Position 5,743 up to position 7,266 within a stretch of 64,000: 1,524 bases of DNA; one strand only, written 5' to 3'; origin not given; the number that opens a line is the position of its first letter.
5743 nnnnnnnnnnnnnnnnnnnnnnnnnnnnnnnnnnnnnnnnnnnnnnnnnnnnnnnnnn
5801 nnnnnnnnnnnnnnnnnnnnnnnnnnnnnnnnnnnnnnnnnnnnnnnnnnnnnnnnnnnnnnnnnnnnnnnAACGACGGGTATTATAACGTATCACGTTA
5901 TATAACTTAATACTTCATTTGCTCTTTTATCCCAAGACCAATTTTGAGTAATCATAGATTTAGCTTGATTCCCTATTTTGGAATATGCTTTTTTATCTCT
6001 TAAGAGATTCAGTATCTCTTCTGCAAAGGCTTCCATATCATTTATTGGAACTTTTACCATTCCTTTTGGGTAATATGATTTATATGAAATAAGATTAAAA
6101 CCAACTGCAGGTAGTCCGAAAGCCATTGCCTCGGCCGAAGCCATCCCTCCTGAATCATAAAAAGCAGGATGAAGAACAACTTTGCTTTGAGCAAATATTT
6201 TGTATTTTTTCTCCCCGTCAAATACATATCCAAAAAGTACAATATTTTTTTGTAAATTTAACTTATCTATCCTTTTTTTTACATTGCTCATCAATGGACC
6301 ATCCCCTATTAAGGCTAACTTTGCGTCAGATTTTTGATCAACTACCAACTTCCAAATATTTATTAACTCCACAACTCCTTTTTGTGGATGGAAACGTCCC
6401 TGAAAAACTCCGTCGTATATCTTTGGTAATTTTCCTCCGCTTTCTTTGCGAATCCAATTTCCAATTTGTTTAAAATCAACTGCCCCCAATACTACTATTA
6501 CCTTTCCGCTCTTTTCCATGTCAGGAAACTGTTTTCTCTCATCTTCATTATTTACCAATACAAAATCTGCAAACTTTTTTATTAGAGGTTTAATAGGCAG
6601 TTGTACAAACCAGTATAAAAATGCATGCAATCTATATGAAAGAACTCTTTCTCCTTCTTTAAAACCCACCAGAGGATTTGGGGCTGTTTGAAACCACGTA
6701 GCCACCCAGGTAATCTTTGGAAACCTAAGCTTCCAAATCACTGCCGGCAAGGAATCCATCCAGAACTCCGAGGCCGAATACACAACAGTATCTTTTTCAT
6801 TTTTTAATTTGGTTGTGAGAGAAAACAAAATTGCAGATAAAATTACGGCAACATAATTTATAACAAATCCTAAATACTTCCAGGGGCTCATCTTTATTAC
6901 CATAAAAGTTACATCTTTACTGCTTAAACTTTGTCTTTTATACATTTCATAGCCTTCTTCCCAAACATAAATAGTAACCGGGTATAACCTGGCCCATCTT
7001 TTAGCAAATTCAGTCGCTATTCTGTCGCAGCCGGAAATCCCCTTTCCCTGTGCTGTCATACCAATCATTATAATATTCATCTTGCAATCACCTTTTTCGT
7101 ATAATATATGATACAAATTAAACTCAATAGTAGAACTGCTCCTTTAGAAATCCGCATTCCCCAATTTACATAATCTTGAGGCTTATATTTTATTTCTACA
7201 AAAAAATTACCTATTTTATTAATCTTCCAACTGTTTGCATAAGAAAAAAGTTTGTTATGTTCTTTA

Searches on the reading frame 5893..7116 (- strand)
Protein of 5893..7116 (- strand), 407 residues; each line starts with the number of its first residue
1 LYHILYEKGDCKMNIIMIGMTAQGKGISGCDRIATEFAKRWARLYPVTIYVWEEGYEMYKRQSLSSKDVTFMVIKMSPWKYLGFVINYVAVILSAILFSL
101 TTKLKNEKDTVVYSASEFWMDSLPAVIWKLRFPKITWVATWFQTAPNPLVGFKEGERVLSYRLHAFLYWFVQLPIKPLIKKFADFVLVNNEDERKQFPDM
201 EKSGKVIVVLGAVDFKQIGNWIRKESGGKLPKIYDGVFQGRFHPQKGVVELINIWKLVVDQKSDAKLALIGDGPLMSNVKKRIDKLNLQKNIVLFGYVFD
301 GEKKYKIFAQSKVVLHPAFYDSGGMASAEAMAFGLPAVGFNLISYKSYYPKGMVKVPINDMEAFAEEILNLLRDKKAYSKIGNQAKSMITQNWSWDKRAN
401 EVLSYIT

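Call 15: search_protein_families(library=pfam, proteins=[window:5893-7116:-], max_evalue=0.01)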
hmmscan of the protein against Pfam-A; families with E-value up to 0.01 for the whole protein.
window:5893-7116:- (407 aa): 4 families
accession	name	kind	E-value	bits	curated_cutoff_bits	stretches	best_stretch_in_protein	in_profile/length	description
PF00534.26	Glycos_transf_1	-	1.1e-25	90.6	26.4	1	237-387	19-171/172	Glycosyl transferases group 1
PF13692.12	Glyco_trans_1_4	-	7.1e-23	81.9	27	1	237-374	5-142/142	Glycosyl transferases group 1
PF13524.12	Glyco_trans_1_2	-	5.1e-06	26.9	25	1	300-403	36-143/144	Glycosyl transferase-like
PF20706.3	GT4-conflict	-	0.001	18.6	26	1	238-399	202-382/385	Family 4 Glycosyltransferase in conflict systems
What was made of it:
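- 5893..7116 (-): GT4 glycosyltransferase, the most conserved member of the cassette. PF00534 hit (call 15).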

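Call 86: search_protein_families(library=ncbifam, proteins=[window:5893-7116:-], max_evalue=0.0001)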
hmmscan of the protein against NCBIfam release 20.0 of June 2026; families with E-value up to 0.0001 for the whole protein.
window:5893-7116:- (407 aa): 22 families
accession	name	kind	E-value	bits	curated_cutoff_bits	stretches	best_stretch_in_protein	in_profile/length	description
TIGR03999.1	thiol_BshA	equivalog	1.6e-17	63.5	273.7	1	242-397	208-361/375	N-acetyl-alpha-D-glucosaminyl L-malate synthase BshA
NF038295.1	EPS_HpsP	equivalog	1.3e-15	57.4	550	1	237-404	211-382/388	hormogonium polysaccharide biosynthesis glycosyltransferase HpsP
NF041876.1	EPS_EpsE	equivalog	8.1e-14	51.7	400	1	239-400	220-387/389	exopolysaccharide biosynthesis GT4 family glycosyltransferase EpsE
NF041879.1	EPS_EpsH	equivalog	8.4e-13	47.8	800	1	179-403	186-410/431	exopolysaccharide biosynthesis glycosyltransferase EpsH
TIGR03088.1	stp2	hypoth_equivalog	8e-11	41.6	409.05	1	240-401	201-365/374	TIGR03088 family PEP-CTERM/XrtA system glycosyltransferase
TIGR04157.1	glyco_rSAM_CFB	subfamily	3.3e-10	39.5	400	1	237-397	231-397/406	TIGR04157 family glycosyltransferase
TIGR02149.1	glgA_Coryne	subfamily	4.8e-09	35.8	302.4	1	192-402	158-383/391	glycogen synthase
NF041010.1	glycosy_Agl16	equivalog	5.7e-09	35.3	575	1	264-405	205-347/352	glycosylation protein Agl16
NF053787.1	GlcN_PG_synth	equivalog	1.2e-08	34.2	480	1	237-403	201-353/361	N-acetylglucosaminyl phosphatidylglycerol synthase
NF047684.1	TeichurnBiosyTuaC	equivalog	1.2e-07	31.1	550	1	237-402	223-382/391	teichuronic acid biosynthesis protein TuaC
TIGR04063.1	stp3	hypoth_equivalog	1.2e-07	31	442.05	1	238-399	218-385/397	TIGR04063 family PEP-CTERM/XrtA system glycosyltransferase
NF049988.1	MGlcDAGSynMgs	equivalog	3e-07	30.2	400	1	242-401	222-379/398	alpha-monoglucosyldiacylglycerol synthase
NF046085.1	XrtY_assoc_Gly1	equivalog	3.9e-07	29.3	400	1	186-398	164-373/387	XrtY-associated glycosyltransferase XYAG1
NF047880.1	glyco_SdgA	exception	9.2e-07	27.8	800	1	241-386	323-468/488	serine-aspartate repeat adhesin O-glycosyltransferase SdgA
NF012028.0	PRK15484.1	subfamily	1.3e-06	27.8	618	1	237-400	197-369/380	lipopolysaccharide N-acetylglucosaminyltransferase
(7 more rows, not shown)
